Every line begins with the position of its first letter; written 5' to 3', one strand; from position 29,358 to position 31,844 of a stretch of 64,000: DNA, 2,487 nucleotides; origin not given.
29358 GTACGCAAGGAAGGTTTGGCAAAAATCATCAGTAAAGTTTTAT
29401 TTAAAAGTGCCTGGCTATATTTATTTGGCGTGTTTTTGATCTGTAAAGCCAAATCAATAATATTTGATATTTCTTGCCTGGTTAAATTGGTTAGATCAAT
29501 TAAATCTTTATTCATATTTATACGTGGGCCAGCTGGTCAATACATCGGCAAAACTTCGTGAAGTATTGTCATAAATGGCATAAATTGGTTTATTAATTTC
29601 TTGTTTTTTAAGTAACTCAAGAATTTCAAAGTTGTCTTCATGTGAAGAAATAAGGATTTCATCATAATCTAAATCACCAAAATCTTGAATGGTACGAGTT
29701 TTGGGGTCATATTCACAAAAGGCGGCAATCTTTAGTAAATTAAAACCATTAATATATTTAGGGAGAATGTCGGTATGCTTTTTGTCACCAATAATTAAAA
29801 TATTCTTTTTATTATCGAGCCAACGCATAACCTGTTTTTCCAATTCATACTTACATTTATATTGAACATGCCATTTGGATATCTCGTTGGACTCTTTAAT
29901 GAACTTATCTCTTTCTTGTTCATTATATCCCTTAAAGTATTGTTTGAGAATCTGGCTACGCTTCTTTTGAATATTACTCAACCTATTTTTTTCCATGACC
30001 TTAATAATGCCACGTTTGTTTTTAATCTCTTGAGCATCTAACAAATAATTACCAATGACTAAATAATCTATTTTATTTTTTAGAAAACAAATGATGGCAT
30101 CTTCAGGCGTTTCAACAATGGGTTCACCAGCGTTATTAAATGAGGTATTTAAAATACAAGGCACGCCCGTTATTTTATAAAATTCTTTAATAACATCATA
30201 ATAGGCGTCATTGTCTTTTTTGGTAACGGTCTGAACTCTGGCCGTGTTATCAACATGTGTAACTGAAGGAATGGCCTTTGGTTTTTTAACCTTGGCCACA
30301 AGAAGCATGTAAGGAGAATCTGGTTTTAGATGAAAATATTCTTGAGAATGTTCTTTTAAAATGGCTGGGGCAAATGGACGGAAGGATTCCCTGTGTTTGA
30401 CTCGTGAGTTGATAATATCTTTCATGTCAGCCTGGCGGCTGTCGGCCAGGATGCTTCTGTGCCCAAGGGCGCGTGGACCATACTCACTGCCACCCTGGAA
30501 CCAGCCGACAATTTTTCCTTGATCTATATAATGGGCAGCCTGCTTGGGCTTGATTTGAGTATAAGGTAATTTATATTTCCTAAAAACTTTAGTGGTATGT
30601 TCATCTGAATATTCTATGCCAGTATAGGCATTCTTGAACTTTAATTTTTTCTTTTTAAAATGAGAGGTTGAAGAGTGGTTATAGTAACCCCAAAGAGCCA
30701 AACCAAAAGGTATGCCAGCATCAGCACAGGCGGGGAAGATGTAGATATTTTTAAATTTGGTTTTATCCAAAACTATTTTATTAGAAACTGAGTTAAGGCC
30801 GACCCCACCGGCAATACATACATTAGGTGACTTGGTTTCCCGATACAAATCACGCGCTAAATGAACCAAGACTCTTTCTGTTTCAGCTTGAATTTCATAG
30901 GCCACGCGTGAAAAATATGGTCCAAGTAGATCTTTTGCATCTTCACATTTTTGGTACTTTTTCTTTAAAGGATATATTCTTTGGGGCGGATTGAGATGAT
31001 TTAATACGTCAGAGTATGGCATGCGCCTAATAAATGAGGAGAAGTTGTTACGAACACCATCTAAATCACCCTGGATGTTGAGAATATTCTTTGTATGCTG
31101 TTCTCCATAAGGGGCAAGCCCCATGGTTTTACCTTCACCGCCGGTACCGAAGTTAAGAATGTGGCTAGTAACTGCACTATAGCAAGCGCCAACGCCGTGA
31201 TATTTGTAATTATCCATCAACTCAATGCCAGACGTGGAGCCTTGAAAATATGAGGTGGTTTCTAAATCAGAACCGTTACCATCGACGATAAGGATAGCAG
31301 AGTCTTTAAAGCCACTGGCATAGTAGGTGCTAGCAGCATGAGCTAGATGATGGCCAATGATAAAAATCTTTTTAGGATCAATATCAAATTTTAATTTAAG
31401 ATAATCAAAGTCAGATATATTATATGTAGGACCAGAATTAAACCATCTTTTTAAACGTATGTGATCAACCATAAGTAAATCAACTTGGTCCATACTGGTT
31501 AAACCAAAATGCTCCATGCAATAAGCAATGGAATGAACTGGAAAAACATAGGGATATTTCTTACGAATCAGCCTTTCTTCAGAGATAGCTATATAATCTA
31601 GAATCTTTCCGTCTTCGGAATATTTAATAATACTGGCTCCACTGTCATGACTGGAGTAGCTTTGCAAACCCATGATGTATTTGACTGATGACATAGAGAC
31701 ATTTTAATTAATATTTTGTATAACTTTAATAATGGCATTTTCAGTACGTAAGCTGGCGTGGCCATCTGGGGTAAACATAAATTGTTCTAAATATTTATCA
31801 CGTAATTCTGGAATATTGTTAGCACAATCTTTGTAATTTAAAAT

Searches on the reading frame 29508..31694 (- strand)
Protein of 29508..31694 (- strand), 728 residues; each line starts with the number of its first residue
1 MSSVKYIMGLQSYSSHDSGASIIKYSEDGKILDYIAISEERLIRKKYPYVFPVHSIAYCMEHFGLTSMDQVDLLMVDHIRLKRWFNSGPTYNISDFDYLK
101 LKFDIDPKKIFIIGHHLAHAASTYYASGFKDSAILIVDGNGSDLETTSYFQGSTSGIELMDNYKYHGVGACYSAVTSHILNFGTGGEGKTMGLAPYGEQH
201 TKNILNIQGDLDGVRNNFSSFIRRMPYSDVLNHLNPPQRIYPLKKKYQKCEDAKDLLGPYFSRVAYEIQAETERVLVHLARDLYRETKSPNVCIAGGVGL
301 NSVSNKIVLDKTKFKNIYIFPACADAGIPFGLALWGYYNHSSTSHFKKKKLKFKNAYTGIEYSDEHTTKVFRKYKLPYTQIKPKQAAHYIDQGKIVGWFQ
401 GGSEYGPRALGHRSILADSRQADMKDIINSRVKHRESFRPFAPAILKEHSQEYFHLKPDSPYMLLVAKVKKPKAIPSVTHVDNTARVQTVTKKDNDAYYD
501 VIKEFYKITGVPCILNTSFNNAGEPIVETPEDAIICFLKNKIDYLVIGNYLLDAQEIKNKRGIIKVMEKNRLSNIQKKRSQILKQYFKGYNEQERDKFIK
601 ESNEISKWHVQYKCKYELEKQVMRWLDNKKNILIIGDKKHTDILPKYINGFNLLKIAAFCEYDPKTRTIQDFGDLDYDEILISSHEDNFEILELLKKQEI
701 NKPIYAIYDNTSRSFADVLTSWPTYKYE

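Call 63: search_protein_families(library=pfam, proteins=[window:29508-31694:-], max_evalue=0.00001)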
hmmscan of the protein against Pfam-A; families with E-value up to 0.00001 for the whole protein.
window:29508-31694:- (728 aa): 2 families
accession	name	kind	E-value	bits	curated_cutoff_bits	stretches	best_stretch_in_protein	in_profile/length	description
PF16861.10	Carbam_trans_C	-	1.3e-70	236.8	27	1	387-552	1-168/170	Carbamoyltransferase C-terminus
PF02543.21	Carbam_trans_N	-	2.9e-38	132.6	24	1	104-333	121-345/346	Carbamoyltransferase N-terminus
